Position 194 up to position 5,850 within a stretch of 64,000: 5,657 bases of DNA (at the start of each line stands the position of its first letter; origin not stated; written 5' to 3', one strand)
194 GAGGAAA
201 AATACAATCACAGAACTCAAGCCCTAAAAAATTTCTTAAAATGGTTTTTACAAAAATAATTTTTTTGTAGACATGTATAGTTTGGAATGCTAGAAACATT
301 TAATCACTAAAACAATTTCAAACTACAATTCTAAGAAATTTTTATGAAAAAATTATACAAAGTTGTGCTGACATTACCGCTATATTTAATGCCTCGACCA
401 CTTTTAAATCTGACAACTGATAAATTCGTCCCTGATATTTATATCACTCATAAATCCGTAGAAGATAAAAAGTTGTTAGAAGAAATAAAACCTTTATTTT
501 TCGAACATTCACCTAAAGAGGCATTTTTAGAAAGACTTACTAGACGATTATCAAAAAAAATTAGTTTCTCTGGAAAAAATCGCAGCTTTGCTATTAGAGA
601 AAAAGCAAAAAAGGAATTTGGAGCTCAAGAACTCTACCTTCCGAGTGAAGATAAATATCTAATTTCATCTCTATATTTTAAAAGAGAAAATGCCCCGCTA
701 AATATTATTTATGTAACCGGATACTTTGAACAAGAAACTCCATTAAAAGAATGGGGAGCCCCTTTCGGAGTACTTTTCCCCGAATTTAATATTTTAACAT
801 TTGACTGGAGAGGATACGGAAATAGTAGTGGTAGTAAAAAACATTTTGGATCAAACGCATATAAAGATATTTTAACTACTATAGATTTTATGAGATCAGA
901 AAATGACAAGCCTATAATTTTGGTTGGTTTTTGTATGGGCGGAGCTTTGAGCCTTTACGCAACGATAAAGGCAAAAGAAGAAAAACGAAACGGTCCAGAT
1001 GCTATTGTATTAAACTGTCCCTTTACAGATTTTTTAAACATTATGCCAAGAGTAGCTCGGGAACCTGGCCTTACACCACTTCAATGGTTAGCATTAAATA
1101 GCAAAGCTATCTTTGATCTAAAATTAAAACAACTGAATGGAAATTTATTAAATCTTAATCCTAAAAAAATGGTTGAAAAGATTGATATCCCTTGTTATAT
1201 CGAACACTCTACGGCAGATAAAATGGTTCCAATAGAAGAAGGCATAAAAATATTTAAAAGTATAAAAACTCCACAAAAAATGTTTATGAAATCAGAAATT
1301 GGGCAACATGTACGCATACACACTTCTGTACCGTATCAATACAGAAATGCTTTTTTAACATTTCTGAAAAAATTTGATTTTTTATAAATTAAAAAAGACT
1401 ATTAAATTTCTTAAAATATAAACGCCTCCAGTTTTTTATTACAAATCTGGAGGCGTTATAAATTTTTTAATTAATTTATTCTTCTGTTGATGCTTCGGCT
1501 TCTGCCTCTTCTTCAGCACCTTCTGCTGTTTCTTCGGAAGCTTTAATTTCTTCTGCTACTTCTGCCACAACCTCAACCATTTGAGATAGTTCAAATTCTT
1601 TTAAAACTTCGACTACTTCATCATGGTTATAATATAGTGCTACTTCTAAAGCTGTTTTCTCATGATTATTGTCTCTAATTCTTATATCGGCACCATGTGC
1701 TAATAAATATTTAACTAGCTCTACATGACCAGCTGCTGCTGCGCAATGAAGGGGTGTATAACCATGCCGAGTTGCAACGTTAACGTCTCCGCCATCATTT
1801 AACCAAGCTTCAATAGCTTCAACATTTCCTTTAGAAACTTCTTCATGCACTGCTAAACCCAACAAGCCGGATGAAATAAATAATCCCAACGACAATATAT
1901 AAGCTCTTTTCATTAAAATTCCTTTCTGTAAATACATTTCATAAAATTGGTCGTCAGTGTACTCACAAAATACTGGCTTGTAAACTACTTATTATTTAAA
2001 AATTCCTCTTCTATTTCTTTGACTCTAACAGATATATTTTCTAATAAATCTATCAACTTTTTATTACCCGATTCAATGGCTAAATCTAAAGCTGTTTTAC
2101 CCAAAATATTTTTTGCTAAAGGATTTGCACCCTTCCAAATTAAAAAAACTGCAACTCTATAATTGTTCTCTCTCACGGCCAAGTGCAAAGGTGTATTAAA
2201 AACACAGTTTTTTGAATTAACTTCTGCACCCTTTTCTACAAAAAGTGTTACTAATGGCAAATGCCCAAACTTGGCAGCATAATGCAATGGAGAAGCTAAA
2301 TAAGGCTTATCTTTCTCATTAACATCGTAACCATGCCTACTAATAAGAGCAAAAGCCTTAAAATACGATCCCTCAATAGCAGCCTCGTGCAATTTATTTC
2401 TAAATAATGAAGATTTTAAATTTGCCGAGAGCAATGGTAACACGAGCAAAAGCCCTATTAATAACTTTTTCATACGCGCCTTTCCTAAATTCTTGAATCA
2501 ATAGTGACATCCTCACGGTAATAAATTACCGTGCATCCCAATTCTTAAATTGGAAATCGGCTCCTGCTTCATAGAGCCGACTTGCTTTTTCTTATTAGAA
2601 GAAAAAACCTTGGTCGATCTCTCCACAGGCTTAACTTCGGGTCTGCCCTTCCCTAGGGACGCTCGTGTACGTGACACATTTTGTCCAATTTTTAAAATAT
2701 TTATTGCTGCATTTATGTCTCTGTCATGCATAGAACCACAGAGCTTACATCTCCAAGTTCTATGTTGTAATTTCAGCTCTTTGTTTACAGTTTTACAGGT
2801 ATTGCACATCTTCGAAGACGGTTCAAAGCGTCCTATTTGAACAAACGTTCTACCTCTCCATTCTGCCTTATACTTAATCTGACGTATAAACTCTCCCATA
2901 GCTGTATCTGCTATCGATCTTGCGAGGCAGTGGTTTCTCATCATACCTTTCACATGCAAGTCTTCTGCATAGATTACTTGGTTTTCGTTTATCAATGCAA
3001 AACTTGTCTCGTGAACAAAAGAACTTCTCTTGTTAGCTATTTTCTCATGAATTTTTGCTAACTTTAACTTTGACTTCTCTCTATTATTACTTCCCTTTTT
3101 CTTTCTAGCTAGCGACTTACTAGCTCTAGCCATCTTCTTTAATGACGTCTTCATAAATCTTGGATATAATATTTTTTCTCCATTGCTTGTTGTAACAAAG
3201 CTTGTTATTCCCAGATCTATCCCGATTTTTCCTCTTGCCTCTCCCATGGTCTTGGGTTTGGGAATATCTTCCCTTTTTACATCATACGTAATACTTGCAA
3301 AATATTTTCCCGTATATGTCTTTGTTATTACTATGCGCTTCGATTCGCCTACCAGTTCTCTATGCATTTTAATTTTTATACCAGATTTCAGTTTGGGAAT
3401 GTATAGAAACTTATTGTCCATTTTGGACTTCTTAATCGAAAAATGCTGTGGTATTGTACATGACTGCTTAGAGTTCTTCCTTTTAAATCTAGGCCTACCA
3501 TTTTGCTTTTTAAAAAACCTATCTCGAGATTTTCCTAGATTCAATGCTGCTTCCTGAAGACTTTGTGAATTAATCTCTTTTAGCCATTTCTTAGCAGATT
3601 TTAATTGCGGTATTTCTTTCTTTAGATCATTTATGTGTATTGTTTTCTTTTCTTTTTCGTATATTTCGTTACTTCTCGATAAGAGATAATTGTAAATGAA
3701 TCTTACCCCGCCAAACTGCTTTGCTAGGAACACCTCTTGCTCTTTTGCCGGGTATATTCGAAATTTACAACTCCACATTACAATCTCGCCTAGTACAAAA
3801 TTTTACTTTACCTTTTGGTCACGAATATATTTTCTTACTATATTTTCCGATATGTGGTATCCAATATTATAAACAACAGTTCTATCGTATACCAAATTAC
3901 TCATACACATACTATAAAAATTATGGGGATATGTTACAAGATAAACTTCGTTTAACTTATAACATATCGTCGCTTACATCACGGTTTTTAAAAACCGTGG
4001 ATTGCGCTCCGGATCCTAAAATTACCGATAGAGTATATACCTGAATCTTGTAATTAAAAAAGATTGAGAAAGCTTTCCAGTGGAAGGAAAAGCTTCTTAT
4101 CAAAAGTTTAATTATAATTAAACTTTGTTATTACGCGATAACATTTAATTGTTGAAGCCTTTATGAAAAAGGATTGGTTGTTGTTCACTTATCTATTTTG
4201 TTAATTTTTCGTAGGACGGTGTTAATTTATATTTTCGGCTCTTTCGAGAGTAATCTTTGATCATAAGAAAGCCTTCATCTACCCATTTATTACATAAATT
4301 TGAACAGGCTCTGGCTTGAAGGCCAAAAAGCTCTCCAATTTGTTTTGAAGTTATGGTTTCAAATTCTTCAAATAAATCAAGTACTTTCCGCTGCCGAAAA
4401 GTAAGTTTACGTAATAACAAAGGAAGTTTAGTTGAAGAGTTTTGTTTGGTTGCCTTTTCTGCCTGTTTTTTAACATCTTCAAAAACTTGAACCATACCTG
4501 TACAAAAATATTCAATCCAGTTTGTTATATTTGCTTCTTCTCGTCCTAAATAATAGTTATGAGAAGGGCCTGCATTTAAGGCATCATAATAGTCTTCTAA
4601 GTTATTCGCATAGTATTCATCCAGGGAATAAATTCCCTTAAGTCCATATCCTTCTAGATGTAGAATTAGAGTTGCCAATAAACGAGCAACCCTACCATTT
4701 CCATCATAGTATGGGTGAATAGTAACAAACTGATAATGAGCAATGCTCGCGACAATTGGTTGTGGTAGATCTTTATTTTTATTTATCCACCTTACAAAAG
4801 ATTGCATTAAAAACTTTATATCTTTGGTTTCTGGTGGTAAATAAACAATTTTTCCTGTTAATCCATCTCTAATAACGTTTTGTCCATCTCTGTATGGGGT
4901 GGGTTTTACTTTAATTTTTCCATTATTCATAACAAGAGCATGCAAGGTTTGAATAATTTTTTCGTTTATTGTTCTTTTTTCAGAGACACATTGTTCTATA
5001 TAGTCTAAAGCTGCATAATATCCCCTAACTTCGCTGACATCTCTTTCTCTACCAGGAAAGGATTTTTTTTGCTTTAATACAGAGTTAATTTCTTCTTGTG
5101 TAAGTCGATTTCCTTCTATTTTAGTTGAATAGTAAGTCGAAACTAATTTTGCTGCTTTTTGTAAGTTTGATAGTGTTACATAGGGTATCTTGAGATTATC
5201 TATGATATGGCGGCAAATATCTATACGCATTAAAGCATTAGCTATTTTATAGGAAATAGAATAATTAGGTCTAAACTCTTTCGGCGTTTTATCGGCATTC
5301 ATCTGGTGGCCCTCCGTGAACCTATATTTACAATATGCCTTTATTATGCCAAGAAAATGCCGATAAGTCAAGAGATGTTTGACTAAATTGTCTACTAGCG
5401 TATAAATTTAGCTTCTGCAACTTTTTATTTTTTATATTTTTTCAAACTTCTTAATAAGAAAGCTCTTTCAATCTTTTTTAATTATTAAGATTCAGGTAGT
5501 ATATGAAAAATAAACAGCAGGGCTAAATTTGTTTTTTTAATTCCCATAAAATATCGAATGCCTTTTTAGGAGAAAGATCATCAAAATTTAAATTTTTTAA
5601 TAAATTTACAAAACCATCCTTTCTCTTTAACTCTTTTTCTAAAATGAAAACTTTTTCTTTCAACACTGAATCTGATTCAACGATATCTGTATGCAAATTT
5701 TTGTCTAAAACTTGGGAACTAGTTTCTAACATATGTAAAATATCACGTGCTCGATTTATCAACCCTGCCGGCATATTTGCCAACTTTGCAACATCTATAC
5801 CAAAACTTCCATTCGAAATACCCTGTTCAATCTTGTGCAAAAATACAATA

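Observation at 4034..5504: fic gene carried in a 1.47-kb unit bounded by ~42-bp inverted repeats, adjacent to the IS left end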

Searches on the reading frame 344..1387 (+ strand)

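Call 8: search_protein_families(library=pfam, proteins=[window:344-1387:+])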
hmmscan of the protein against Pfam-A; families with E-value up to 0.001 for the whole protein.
window:344-1387:+ (347 aa): 6 families
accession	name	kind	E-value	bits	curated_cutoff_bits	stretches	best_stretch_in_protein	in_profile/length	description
PF12146.15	Hydrolase_4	-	1e-11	45.1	27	1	147-235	31-120/239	Serine aminopeptidase, S33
PF00561.26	Abhydrolase_1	-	1.1e-11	45.3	25.8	1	147-226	27-102/245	alpha/beta hydrolase fold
PF12697.13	Abhydrolase_6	-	1.4e-08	36.2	26.3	1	147-248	27-120/217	Alpha/beta hydrolase family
PF01738.24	DLH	-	3.8e-05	23.8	21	0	174-208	79-116/217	Dienelactone hydrolase family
PF07859.19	Abhydrolase_3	-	0.00018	21.8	25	1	172-230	48-112/210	alpha/beta hydrolase fold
PF20434.5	BD-FAE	-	0.0005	20.1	26.8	0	187-303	87-211/215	BD-FAE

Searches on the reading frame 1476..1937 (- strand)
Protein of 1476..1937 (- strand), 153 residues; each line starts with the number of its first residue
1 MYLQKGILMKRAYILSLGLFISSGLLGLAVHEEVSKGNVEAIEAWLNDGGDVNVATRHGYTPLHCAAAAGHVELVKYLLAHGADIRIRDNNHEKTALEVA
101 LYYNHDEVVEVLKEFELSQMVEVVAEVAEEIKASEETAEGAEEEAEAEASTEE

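Call 8: search_protein_families(library=pfam, proteins=[window:1476-1937:-])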
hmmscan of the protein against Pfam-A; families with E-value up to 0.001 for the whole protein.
window:1476-1937:- (153 aa): 5 families
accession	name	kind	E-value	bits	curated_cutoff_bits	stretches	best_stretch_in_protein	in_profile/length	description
PF13637.12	Ank_4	-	1.2e-18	67.1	22.7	2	35-79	6-50/50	Ankyrin repeats (many copies)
PF12796.13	Ank_2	-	4.9e-17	62.7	27.3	1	32-113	3-80/90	Ankyrin repeats (3 copies)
PF00023.36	Ank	-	2.3e-15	56.3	21.1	1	58-90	1-33/33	Ankyrin repeat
PF13857.12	Ank_5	-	2.2e-13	50.6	27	1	49-100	5-56/56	Ankyrin repeats (many copies)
PF13606.12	Ank_3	-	4.4e-13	48.4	22.3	1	58-86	1-29/30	Ankyrin repeat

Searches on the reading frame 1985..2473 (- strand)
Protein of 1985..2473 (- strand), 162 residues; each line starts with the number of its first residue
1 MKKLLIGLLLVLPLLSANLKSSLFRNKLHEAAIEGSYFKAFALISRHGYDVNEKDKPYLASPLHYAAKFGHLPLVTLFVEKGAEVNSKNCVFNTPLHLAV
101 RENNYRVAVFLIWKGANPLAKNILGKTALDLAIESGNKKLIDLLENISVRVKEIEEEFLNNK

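Call 8: search_protein_families(library=pfam, proteins=[window:1985-2473:-])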
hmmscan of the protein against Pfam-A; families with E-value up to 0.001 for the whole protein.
window:1985-2473:- (162 aa): 5 families
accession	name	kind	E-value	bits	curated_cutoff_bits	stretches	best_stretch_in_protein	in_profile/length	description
PF00023.36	Ank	-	9.9e-23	79.4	21.1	2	93-122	3-32/33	Ankyrin repeat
PF12796.13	Ank_2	-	3.2e-21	76.1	27.3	2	28-121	1-89/90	Ankyrin repeats (3 copies)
PF13606.12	Ank_3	-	3.5e-17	60.9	22.3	1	61-86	4-29/30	Ankyrin repeat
PF13637.12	Ank_4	-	1e-15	57.9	22.7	1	63-112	1-50/50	Ankyrin repeats (many copies)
PF13857.12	Ank_5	-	3.4e-11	43.7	27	1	93-132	17-56/56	Ankyrin repeats (many copies)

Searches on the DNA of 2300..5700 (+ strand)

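Call 43: search_rna_families(source=window, start=2300, end=5700, threshold=evalue, max_evalue=5)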
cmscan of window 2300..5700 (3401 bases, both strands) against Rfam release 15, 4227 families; matches with E-value up to 5: 3.
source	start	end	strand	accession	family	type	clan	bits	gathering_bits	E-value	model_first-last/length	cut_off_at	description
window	2561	2629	-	RF03064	RAGATH-18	Gene; sRNA;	-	26.9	44.9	0.044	1-71/71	no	RAGATH-18 RNA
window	3090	3126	-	RF01100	PK-BYV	Cis-reg;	-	19.8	50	0.62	1-40/40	no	3'-terminal pseudoknot in BYV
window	4192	4253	+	RF02085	Yar_1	Gene; lncRNA;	-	17.8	50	1.4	1-74/74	no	Yellow-achaete intergenic RNA conserved region 1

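Call 45: search_dna_similar(query=window:4030-4100:+, collection=plasmids, mode=distant, max_evalue=10, max_rows=10)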
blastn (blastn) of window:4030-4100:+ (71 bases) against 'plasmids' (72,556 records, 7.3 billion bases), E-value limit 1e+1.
Records with a match: 18; places in all: 20; records where one place covers at least 80% of the query: 0.
Best place of each record, by identity: 95-99% 2; 90-95% 4; 80-90% 12.
By first word of the organism name: Ligilactobacillus 8; Bacillus 3; Acinetobacter 2; Companilactobacillus 2; Campylobacter 1; Mycoplasmopsis 1; Pseudalkalibacillus 1.
By predicted mobility (MOB-suite, as given by PLSDB): non-mobilizable 11; mobilizable 5; conjugative 2.
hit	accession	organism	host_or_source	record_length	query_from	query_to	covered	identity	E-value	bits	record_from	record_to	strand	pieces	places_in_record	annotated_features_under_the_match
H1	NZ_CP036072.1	Bacillus wiedmannii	cell culture,soil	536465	2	46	63%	80.0%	5e-1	39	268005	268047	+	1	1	none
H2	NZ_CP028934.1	Campylobacter jejuni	chicken meat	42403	28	64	52%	84.6%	2e+0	38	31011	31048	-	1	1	record has no annotation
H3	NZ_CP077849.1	Acinetobacter baumannii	Homo sapiens,Rectal swab_P28_BU14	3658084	32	65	48%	82.4%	6e+0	36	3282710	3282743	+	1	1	none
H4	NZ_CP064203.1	Acinetobacter baumannii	Homo sapiens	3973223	32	65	48%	82.4%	6e+0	36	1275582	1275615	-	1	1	none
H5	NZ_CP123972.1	Ligilactobacillus salivarius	pure culture,pig intestine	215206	25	55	44%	87.1%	5e-1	39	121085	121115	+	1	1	IS3 family transposase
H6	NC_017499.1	Ligilactobacillus salivarius CECT 5713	-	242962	25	54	42%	86.7%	2e+0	37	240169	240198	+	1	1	IS3 family transposase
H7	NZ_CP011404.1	Ligilactobacillus salivarius str. Ren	Homo sapiens,human feces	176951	25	54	42%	86.7%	2e+0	37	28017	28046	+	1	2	IS3 family transposase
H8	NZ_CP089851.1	Ligilactobacillus salivarius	Pig,faecal sample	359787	25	54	42%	86.7%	2e+0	37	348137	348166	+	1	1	IS3 family transposase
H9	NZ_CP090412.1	Ligilactobacillus salivarius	Homo sapiens,culture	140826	25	54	42%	86.7%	2e+0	37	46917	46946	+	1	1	IS3 family transposase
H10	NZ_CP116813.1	Ligilactobacillus salivarius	Sus scrofa domesticus,gut sample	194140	25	54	42%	86.7%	2e+0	37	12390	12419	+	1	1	IS3 family transposase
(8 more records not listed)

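Call 46: search_dna_similar(query=window:4030-4100:+, collection=phages, mode=distant, max_evalue=10, max_rows=10)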
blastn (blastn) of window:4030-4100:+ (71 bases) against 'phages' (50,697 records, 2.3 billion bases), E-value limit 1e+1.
Records with a match: 91; places in all: 91; records where one place covers at least 80% of the query: 0.
Best place of each record, by identity: >=99% 6; 95-99% 21; 90-95% 26; 80-90% 38.
By first word of the organism name: Salmonella 25; Enterococcus 19; Escherichia 18; Prevotella 9; Bacillus 6; Pseudomonas 6; Cronobacter 2; Pseudotevenvirus 2; Phage 2; Wolbachia 1; and 1 more.
By host as written in the record: - 10; Prevotella sp. 9; Salmonella enterica subsp. enterica serovar Typhimurium 6; Salmonella enterica subsp. enterica 6; Pseudomonas syringae pv. actinidiae 6; Enterococcus faecalis strain Sorialis 5; Salmonella enterica subsp. enterica serovar Enteritidis 5; Enterococcus faecalis strain AH7 4; and 24 more.
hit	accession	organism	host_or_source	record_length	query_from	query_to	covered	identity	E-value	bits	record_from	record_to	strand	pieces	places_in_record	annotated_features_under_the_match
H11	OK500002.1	Bacillus phage vB_BanS_Athena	Bacillus anthracis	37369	15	49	49%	83.8%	7e+0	34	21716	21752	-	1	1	putative major capsid protein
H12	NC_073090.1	Bacillus phage vB_BanS_Athena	Bacillus anthracis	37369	15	49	49%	83.8%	7e+0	34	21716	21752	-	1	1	putative major capsid protein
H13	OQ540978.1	Escherichia phage pEC-N1203-2Af.1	Escherichia coli N1203-2Af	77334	15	47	46%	85.3%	2e+0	37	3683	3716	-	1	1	hypothetical protein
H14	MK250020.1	Prevotella phage Lak-B1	Prevotella sp.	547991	1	30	42%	86.7%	6e-1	37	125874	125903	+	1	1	record has no annotation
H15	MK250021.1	Prevotella phage Lak-B2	Prevotella sp.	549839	1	30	42%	86.7%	6e-1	37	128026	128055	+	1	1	record has no annotation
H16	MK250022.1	Prevotella phage Lak-B3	Prevotella sp.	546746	1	30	42%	86.7%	6e-1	37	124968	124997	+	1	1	record has no annotation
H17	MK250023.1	Prevotella phage Lak-B4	Prevotella sp.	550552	1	30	42%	86.7%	6e-1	37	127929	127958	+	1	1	record has no annotation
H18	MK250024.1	Prevotella phage Lak-B5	Prevotella sp.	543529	1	30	42%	86.7%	6e-1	37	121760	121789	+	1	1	record has no annotation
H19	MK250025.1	Prevotella phage Lak-B6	Prevotella sp.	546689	1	30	42%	86.7%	6e-1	37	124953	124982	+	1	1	record has no annotation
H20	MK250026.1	Prevotella phage Lak-B7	Prevotella sp.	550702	1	30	42%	86.7%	6e-1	37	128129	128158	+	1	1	record has no annotation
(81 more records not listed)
